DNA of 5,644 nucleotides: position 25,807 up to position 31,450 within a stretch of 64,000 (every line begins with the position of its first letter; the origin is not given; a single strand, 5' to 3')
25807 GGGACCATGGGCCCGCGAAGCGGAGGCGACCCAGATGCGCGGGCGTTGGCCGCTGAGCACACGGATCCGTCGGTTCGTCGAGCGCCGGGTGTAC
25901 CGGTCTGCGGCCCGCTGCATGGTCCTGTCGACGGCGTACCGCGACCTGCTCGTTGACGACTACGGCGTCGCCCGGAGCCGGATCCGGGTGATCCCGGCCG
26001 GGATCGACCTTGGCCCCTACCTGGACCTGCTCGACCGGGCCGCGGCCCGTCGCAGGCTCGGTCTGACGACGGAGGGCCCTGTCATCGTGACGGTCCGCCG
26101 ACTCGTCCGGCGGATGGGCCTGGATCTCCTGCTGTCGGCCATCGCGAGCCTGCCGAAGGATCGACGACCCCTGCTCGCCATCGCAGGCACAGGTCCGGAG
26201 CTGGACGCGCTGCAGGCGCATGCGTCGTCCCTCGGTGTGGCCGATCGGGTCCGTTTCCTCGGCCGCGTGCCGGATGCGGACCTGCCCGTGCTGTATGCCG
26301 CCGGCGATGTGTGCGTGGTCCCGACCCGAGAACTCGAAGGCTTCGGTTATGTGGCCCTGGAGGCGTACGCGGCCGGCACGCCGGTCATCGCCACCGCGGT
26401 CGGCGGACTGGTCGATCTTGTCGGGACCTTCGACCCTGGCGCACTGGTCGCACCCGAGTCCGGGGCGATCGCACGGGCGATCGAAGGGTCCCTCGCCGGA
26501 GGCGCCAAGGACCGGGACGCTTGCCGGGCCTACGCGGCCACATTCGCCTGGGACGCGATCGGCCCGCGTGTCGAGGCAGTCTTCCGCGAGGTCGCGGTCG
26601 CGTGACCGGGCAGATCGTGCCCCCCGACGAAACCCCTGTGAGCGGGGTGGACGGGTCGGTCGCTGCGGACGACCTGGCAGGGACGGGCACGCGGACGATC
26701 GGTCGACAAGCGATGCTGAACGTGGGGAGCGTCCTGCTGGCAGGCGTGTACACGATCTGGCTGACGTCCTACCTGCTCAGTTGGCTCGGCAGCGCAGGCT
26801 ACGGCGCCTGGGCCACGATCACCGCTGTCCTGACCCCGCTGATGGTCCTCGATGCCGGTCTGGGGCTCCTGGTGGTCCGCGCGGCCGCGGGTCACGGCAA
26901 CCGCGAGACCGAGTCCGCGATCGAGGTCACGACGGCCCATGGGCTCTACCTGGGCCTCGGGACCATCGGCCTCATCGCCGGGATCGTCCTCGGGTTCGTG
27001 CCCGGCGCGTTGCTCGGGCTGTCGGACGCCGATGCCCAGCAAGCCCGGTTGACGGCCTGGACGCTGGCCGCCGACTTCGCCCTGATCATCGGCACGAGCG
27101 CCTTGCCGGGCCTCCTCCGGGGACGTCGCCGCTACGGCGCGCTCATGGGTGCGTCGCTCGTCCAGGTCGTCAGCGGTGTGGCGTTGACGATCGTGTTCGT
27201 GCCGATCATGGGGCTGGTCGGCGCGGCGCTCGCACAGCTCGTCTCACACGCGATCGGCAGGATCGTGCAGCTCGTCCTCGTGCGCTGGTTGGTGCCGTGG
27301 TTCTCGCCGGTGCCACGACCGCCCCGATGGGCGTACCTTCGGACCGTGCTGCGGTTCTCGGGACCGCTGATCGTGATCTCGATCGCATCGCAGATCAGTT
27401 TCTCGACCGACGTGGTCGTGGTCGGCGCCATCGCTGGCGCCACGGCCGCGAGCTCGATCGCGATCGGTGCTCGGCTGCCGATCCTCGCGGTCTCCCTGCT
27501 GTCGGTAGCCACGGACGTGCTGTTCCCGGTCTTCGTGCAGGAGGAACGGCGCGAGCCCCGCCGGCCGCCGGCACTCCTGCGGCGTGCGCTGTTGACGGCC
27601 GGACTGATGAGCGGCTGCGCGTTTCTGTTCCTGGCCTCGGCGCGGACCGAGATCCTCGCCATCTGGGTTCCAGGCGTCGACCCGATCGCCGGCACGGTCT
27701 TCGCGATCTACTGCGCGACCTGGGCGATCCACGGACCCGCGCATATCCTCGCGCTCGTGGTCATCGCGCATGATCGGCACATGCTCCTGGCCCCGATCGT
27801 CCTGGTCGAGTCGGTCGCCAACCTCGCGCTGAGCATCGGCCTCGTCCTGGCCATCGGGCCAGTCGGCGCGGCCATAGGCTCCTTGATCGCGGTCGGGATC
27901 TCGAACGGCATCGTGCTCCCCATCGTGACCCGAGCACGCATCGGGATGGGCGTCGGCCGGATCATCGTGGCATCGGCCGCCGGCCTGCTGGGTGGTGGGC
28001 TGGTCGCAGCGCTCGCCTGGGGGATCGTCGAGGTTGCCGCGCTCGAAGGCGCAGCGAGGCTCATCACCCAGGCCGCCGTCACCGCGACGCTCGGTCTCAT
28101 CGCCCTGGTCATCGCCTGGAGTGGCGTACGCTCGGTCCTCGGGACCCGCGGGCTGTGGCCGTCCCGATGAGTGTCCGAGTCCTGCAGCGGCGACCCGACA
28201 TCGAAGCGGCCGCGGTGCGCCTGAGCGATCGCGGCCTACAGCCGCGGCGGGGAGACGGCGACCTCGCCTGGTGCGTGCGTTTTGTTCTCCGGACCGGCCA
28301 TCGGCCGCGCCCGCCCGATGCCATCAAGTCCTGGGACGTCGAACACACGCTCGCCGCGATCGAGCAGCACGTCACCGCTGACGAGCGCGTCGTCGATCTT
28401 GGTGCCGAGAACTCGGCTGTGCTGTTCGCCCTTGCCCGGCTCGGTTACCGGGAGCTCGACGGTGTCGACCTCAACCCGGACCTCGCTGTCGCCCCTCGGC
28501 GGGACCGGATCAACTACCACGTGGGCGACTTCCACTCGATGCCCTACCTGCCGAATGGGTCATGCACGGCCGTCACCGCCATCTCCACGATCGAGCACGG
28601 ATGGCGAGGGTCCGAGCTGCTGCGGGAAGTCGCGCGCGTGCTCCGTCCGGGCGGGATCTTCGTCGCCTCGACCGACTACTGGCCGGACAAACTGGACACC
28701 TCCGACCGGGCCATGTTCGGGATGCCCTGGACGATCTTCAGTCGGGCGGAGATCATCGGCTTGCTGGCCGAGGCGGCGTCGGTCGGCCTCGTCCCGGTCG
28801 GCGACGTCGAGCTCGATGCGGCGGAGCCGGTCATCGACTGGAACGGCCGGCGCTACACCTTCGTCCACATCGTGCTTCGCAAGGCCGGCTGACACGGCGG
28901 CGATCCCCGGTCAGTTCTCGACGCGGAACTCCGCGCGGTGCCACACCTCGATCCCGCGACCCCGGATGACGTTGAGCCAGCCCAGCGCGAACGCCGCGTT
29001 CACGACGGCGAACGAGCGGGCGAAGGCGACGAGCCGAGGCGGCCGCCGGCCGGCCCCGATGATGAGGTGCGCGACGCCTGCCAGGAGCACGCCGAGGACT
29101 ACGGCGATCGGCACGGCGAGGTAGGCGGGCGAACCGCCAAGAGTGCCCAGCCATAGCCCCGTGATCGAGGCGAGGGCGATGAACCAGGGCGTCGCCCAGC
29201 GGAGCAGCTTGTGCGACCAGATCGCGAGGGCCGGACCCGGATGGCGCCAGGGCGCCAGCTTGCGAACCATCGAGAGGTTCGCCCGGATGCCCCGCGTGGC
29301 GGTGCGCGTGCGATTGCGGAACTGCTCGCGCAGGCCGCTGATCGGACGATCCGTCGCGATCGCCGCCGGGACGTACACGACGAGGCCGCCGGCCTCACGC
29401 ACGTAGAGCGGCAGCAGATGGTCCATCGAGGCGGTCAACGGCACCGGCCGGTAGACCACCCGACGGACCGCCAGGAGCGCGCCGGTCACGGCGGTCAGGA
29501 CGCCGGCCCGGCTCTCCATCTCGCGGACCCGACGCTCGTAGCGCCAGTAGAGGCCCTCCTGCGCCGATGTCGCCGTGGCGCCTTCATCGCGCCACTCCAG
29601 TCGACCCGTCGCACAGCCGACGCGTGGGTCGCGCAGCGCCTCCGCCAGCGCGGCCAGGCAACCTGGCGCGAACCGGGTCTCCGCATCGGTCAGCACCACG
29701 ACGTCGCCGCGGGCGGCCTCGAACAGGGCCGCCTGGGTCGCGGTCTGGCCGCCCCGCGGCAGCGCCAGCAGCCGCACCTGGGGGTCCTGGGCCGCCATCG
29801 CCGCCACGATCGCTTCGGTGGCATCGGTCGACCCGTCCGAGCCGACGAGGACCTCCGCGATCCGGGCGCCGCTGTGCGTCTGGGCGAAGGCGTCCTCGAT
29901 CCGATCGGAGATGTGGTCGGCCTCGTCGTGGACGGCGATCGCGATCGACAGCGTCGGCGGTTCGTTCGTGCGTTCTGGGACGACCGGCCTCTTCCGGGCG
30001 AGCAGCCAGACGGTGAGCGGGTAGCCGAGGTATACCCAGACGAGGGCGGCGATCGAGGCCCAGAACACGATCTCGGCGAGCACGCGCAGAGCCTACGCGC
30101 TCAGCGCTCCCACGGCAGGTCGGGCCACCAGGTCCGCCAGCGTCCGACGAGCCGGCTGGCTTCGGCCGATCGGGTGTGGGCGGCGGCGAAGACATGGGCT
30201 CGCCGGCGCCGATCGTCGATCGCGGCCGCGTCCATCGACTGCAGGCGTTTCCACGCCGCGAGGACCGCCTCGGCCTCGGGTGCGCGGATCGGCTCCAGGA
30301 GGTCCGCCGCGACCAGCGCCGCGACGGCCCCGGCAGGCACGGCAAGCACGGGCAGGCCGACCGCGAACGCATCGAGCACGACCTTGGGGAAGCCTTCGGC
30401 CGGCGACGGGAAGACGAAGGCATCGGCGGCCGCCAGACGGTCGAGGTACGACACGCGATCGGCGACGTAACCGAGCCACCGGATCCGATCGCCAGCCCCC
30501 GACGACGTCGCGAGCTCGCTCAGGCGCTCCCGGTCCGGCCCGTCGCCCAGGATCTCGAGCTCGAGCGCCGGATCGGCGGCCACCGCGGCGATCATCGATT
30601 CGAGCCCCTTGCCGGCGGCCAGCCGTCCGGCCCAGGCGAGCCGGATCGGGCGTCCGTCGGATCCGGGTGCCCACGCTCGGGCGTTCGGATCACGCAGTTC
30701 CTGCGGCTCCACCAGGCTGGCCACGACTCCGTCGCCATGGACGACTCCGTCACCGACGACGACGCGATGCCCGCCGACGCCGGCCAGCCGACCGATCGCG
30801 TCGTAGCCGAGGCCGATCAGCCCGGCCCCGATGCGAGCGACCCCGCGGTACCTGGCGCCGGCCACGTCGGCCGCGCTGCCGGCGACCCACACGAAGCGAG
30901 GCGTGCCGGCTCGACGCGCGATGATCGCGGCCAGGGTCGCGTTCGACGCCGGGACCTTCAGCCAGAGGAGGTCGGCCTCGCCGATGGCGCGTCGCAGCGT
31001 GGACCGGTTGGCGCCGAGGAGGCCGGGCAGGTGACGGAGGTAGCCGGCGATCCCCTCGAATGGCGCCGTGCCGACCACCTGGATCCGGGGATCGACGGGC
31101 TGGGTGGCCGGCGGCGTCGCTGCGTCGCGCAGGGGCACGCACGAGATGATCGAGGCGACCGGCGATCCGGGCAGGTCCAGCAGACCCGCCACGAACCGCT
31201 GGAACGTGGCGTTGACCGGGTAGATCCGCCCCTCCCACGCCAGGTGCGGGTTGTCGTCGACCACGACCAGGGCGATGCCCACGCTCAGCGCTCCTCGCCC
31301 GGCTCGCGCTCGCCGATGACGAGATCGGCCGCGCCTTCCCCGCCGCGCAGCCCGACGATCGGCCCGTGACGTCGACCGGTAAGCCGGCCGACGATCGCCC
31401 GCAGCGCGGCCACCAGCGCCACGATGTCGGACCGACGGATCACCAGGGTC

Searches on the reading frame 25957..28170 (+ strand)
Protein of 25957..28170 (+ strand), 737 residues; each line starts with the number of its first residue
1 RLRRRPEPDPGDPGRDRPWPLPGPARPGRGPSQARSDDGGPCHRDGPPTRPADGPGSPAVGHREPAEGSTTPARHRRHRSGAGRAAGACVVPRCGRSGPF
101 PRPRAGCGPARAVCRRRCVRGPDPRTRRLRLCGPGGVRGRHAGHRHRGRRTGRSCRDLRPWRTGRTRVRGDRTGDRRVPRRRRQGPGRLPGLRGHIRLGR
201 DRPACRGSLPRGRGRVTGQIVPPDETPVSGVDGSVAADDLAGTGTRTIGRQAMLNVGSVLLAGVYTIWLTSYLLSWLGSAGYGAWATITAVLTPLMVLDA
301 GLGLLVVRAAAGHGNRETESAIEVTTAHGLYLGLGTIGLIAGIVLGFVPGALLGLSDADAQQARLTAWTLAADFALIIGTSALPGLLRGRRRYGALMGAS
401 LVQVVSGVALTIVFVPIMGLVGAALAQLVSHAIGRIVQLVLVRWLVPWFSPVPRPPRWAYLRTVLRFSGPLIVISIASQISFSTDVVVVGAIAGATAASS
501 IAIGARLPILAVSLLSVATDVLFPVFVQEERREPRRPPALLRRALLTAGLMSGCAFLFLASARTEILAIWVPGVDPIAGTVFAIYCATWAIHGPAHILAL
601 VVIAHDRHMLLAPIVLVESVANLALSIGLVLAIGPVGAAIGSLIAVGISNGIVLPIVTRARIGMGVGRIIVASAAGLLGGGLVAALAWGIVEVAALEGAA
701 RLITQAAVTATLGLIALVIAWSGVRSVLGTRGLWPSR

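Call 25: search_protein_families(library=pfam, proteins=[window:25957-28170:+], max_evalue=0.001)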
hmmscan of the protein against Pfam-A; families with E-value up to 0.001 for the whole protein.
window:25957-28170:+ (737 aa): 2 families
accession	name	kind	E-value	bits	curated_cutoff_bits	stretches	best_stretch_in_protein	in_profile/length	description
PF01943.22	Polysacc_synt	-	2.7e-15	57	28.2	1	272-528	25-272/274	Polysaccharide biosynthesis protein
PF13440.11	Polysacc_synt_3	-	1e-06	28.7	23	1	385-550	103-263/293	Polysaccharide biosynthesis protein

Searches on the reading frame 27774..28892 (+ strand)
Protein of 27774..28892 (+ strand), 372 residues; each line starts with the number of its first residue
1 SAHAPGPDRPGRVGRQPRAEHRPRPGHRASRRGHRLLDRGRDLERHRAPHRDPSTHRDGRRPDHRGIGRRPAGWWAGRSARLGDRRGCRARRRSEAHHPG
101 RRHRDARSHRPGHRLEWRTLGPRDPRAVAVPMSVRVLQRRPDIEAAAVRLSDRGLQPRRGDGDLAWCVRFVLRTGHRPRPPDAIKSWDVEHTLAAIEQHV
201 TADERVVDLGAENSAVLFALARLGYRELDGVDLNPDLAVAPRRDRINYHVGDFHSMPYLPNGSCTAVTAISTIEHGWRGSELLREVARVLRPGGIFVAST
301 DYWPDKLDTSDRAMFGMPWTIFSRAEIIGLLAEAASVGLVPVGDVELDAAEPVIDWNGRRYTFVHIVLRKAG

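Call 25: search_protein_families(library=pfam, proteins=[window:27774-28892:+], max_evalue=0.001)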
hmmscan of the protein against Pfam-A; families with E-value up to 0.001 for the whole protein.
window:27774-28892:+ (372 aa): 5 families
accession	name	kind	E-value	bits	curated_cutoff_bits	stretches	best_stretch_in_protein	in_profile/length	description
PF08241.18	Methyltransf_11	-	2.1e-12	48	21.2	1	207-297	1-94/95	Methyltransferase domain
PF13649.12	Methyltransf_25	-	4.1e-10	40.7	27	1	206-294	1-97/97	Methyltransferase domain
PF13489.12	Methyltransf_23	-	3.5e-05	24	27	1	202-304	22-119/164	Methyltransferase domain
PF13847.12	Methyltransf_31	-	0.0001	22.5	27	1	203-300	4-111/145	Methyltransferase domain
PF08242.18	Methyltransf_12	-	0.00041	21.5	30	0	207-296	1-98/98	Methyltransferase domain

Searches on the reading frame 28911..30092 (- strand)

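Call 25: search_protein_families(library=pfam, proteins=[window:28911-30092:-], max_evalue=0.001)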
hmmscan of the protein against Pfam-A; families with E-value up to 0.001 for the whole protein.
window:28911-30092:- (393 aa): 4 families
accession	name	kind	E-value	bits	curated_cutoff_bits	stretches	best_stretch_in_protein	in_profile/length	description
PF00535.33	Glycos_transf_2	-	4.9e-19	69.3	23.3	1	49-214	1-164/168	Glycosyl transferase family 2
PF13641.12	Glyco_tranf_2_3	-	8.4e-18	65.7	27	1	46-263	2-226/230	Glycosyltransferase like family 2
PF13506.12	Glyco_transf_21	-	1.1e-05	25.4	21.7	1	121-212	23-112/174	Glycosyl transferase family 21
PF13632.12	Glyco_trans_2_3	-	0.00018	21.8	27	1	132-336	2-197/198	Glycosyl transferase family group 2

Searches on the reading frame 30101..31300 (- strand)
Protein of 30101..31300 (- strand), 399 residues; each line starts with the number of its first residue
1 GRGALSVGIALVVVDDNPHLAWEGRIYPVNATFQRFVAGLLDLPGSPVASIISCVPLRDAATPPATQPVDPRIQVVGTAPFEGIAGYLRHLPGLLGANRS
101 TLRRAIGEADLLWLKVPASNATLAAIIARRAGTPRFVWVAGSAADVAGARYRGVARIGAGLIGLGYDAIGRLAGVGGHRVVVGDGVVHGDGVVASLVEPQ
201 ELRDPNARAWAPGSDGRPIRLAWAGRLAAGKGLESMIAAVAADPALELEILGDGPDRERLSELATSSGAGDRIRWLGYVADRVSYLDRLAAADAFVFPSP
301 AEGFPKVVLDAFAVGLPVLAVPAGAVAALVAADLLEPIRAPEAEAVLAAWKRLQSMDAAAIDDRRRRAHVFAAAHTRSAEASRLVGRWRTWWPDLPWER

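Call 25: search_protein_families(library=pfam, proteins=[window:30101-31300:-], max_evalue=0.001)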
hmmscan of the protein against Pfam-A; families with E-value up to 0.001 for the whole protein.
window:30101-31300:- (399 aa): 3 families
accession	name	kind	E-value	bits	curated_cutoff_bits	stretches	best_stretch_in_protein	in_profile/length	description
PF00534.26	Glycos_transf_1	-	6.8e-20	71.7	26.4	1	214-331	11-132/172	Glycosyl transferases group 1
PF13692.12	Glyco_trans_1_4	-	2.1e-18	67.4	27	1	220-332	3-117/142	Glycosyl transferases group 1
PF20706.3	GT4-conflict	-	2.1e-07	30.7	26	1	216-333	195-323/385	Family 4 Glycosyltransferase in conflict systems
